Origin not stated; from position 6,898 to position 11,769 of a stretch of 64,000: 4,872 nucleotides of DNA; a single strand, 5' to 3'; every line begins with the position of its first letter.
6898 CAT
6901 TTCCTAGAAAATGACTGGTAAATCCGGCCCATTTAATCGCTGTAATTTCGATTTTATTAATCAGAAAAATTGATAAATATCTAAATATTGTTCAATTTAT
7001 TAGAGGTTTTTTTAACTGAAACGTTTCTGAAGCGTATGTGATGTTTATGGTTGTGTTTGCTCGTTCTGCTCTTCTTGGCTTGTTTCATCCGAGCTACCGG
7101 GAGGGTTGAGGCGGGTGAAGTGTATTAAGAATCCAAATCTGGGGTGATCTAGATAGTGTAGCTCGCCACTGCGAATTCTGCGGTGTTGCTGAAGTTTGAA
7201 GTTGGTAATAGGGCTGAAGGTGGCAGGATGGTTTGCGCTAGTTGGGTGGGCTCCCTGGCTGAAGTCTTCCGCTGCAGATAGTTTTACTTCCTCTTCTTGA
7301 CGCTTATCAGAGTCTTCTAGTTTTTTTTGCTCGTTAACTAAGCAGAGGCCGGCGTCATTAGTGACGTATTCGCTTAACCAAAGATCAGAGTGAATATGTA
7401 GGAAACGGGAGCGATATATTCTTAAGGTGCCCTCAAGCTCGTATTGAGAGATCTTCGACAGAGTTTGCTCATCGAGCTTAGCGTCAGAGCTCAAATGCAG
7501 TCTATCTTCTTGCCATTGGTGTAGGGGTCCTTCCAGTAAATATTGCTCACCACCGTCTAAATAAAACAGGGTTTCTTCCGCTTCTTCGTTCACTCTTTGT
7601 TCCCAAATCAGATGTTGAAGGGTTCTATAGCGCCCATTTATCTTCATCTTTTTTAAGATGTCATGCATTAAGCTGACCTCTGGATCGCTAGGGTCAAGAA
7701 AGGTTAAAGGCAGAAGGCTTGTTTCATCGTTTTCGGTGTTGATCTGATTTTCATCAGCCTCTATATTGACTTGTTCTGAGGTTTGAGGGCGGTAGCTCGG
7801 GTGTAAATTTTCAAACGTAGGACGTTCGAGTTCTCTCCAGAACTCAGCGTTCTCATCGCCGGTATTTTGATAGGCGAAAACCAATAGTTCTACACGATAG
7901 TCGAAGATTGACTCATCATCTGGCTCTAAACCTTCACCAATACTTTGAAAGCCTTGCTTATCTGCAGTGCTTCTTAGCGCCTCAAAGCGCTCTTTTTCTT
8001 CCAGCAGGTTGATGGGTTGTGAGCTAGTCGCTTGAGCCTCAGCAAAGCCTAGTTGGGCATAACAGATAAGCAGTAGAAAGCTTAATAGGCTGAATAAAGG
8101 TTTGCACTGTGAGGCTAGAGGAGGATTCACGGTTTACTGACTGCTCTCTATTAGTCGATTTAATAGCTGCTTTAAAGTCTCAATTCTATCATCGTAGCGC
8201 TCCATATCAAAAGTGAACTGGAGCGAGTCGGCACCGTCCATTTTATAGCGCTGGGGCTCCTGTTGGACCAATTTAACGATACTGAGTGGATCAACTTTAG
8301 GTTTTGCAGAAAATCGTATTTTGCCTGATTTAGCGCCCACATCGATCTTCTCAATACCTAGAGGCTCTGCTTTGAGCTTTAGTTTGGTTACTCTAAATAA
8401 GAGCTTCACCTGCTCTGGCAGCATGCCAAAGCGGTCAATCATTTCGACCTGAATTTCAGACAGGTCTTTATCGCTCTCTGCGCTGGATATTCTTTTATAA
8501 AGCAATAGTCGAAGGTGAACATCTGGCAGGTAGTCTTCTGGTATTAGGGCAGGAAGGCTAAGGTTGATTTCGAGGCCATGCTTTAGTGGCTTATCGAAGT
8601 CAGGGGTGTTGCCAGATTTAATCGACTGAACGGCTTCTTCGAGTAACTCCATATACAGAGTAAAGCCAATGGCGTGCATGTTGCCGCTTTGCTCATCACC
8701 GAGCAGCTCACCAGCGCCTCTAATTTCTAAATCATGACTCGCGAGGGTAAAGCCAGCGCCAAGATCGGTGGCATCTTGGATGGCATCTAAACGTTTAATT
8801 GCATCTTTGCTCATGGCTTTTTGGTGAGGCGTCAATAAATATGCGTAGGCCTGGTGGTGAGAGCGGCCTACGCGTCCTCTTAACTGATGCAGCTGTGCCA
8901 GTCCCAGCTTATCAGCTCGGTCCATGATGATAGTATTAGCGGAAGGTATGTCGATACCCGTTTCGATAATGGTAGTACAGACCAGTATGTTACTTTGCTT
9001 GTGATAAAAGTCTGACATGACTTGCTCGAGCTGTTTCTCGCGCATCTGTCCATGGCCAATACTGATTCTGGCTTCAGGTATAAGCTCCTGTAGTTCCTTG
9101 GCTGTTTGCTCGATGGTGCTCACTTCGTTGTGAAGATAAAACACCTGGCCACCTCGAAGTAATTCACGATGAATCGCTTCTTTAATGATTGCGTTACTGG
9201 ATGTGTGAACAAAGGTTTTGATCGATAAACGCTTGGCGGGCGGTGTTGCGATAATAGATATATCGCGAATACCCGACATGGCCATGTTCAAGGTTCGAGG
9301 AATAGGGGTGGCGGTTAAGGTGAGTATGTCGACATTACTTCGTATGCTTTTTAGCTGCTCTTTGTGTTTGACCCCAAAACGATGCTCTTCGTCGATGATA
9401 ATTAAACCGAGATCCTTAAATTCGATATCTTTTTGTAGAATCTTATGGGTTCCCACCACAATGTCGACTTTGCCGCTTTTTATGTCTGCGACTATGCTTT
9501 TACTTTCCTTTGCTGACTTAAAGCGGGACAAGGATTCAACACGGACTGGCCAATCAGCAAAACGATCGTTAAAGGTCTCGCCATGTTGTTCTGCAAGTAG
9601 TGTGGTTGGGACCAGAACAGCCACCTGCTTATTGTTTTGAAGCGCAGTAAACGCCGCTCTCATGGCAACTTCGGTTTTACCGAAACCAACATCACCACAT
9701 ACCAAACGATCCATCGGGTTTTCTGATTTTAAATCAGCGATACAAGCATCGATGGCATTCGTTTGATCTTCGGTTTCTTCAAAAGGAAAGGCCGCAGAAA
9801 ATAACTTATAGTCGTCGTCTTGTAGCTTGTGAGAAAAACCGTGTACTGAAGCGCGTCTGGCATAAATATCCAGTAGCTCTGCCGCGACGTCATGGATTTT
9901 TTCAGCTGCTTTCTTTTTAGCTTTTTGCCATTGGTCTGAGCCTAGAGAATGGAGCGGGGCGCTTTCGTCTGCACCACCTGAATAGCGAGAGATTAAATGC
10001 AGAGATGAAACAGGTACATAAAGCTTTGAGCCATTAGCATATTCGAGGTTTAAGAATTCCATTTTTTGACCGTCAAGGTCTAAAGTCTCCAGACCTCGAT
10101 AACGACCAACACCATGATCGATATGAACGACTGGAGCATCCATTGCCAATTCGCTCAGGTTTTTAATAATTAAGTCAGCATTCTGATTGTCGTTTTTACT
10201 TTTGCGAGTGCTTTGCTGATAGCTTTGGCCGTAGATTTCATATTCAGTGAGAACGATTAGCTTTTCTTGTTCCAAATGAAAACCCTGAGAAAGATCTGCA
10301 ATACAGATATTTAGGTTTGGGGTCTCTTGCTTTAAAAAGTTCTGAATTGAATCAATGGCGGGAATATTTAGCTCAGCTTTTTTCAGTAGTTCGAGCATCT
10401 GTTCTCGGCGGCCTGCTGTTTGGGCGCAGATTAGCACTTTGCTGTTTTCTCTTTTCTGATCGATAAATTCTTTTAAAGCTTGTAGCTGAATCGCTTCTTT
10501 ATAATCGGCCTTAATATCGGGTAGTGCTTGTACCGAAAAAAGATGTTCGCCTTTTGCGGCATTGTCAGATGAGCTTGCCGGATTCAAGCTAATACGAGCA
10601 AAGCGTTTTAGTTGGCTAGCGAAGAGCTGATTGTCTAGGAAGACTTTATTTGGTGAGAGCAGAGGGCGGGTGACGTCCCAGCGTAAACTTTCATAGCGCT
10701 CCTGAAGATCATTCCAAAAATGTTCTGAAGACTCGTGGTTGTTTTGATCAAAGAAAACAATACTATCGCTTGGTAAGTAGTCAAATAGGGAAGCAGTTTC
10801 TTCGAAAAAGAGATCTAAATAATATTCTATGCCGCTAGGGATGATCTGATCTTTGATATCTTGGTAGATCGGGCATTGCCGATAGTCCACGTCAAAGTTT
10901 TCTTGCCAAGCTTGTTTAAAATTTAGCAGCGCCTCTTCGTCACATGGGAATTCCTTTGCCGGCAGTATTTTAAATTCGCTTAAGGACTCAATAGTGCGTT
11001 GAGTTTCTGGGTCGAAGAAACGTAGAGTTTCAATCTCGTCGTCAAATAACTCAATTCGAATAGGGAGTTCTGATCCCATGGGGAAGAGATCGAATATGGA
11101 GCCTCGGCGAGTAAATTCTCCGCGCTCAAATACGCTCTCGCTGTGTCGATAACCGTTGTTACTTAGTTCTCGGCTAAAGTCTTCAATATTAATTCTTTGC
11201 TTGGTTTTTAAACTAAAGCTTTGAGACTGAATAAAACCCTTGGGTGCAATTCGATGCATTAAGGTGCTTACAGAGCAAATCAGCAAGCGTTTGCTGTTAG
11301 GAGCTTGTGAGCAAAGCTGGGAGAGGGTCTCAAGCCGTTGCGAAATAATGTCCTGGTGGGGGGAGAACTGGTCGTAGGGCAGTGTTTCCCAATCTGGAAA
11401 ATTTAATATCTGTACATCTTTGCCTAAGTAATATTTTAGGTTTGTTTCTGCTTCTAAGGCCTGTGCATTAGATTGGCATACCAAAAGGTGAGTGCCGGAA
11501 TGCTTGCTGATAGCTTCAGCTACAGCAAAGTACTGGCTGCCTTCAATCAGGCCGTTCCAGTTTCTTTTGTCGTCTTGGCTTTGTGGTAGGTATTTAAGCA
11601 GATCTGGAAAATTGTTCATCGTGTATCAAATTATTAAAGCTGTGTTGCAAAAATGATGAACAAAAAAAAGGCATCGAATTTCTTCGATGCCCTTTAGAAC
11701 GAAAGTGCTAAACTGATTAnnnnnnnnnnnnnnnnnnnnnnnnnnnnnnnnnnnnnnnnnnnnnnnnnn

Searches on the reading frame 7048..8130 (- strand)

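Call 35: search_protein_families(library=pfam, proteins=[window:7048-8130:-], max_evalue=0.00001)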
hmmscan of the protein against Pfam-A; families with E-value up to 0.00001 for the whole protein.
window:7048-8130:- (361 aa): 1 family
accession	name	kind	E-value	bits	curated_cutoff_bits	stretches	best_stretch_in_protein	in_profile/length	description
PF10972.13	CsiV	-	3.8e-34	119.1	27.4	1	78-340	22-229/230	Peptidoglycan-binding protein, CsiV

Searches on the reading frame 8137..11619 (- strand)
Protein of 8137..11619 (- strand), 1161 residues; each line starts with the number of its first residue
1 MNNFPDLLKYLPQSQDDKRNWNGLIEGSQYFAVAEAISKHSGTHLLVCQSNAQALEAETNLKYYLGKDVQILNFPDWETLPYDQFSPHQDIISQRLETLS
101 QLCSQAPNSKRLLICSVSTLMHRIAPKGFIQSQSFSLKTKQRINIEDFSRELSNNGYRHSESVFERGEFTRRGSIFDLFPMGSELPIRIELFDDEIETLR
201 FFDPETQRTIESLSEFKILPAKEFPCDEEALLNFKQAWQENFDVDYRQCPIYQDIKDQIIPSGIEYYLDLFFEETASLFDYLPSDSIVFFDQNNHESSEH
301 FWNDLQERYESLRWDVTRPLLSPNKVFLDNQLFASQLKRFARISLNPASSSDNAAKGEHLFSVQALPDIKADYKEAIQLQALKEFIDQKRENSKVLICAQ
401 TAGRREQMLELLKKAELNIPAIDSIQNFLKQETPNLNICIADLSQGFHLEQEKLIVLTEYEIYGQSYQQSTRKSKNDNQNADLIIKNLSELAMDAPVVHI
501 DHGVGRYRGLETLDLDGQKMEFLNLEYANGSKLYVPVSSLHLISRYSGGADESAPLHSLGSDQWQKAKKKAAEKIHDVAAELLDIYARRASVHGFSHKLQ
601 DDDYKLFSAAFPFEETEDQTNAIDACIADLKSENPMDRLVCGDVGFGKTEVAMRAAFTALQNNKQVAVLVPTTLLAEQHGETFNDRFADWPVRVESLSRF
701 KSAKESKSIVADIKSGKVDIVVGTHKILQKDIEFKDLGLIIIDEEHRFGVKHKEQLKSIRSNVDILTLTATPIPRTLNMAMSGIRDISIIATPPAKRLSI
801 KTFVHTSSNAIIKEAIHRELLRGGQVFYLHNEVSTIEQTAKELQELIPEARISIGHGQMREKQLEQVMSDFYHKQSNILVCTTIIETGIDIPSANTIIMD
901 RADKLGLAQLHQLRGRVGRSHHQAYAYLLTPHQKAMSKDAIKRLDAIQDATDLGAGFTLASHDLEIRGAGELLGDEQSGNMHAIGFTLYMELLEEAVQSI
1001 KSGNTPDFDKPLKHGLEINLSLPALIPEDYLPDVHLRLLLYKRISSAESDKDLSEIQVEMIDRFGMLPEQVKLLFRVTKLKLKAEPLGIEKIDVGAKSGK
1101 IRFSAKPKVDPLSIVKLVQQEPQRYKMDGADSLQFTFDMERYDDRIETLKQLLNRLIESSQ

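Call 5: search_protein_families(library=ncbifam, proteins=[window:8137-11619:-], max_evalue=0.001)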
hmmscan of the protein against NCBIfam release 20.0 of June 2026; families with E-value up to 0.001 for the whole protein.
window:8137-11619:- (1161 aa): 34 families (the best 25 are shown)
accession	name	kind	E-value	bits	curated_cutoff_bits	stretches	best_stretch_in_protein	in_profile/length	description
NF007966.0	PRK10689.1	equivalog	0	1433.5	1329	1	11-1158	9-1144/1148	transcription-repair coupling factor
TIGR00580.2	mfd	equivalog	0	1099.3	800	1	153-1092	2-906/907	transcription-repair coupling factor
NF008168.0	PRK10917.2-2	equivalog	8.8e-124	414.5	718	1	592-1000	343-759/795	ATP-dependent DNA helicase RecG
TIGR00643.1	recG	equivalog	1.2e-119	400.9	659.4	1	591-981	212-608/629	ATP-dependent DNA helicase RecG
NF008165.0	PRK10917.1-3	equivalog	1.7e-117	393.7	711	1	589-981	239-635/692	ATP-dependent DNA helicase RecG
NF008163.0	PRK10917.1-1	equivalog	4.1e-103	346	796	1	577-982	228-644/692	ATP-dependent DNA helicase RecG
NF008170.0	PRK10917.2-4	equivalog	2.3e-100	336.7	975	1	604-979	390-769/826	ATP-dependent DNA helicase RecG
NF008164.0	PRK10917.1-2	equivalog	6e-95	319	785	1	592-980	254-645/704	ATP-dependent DNA helicase RecG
NF008166.0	PRK10917.1-4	equivalog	2.2e-90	303.7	864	1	604-980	266-655/705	ATP-dependent DNA helicase RecG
NF008167.0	PRK10917.2-1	equivalog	2.2e-80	270.8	995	2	604-806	274-490/744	ATP-dependent DNA helicase RecG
NF008169.0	PRK10917.2-3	equivalog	1.9e-66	224.9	555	1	596-1000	211-603/610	ATP-dependent DNA helicase RecG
NF003673.1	PRK05298.1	equivalog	1.3e-25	89.9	743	1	108-239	130-261/653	excinuclease ABC subunit UvrB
TIGR00631.1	uvrb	equivalog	1e-24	86.8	750.1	1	95-238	120-260/658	excinuclease ABC subunit UvrB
TIGR00595.1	priA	equivalog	3.8e-24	85.2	230.35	2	639-756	1-113/509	replication restart helicase PriA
NF004070.0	PRK05580.2-2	equivalog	1.2e-21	76.5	921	1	614-755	196-332/729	primosomal protein N'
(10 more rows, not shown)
